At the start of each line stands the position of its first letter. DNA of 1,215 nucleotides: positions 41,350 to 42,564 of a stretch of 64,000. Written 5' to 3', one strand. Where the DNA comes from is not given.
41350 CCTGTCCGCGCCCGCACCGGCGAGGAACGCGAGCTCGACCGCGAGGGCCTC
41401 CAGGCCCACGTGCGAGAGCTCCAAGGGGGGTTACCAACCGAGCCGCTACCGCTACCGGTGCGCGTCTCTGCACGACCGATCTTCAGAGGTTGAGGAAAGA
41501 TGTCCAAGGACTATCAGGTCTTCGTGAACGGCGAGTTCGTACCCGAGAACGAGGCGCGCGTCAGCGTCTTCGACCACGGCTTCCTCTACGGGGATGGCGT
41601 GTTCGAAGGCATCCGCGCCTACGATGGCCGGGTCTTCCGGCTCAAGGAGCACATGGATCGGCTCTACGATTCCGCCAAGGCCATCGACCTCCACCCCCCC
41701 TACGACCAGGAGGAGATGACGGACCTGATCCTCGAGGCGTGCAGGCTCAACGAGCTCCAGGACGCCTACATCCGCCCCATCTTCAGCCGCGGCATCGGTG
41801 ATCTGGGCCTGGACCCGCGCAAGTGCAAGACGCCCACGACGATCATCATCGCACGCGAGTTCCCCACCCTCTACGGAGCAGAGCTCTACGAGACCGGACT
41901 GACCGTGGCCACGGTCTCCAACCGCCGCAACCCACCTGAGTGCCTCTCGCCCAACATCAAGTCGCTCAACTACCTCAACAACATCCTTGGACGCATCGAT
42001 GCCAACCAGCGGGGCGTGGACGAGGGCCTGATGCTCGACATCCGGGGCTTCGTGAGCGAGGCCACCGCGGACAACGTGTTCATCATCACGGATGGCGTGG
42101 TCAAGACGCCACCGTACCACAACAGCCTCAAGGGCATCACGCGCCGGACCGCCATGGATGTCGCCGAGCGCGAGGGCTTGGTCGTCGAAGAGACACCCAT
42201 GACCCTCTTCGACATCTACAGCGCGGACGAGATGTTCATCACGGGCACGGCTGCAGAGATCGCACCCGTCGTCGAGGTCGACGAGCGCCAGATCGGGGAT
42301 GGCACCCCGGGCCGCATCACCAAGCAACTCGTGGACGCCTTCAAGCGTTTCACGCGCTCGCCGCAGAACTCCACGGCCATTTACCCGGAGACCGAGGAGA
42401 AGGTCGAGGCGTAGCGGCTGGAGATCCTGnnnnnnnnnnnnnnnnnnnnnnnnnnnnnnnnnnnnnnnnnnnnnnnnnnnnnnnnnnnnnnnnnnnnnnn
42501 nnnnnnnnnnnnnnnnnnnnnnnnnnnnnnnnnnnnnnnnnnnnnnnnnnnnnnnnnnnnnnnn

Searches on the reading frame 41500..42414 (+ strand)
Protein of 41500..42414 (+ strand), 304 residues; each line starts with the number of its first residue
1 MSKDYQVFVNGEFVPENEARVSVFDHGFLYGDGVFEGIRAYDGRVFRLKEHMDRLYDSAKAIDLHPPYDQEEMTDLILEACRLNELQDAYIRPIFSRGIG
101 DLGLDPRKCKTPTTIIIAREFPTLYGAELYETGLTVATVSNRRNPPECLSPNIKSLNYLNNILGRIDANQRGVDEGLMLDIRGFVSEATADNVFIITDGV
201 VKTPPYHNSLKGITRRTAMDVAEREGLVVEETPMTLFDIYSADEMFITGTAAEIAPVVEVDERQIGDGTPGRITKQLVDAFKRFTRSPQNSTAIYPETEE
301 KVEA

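Call 96: search_protein_families(library=pfam, proteins=[window:41500-42414:+])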
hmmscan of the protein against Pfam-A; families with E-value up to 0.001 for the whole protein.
window:41500-42414:+ (304 aa): 1 family
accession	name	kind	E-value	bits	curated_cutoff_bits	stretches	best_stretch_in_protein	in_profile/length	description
PF01063.24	Aminotran_4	-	1.9e-58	198.4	28.5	1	33-260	1-223/223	Amino-transferase class IV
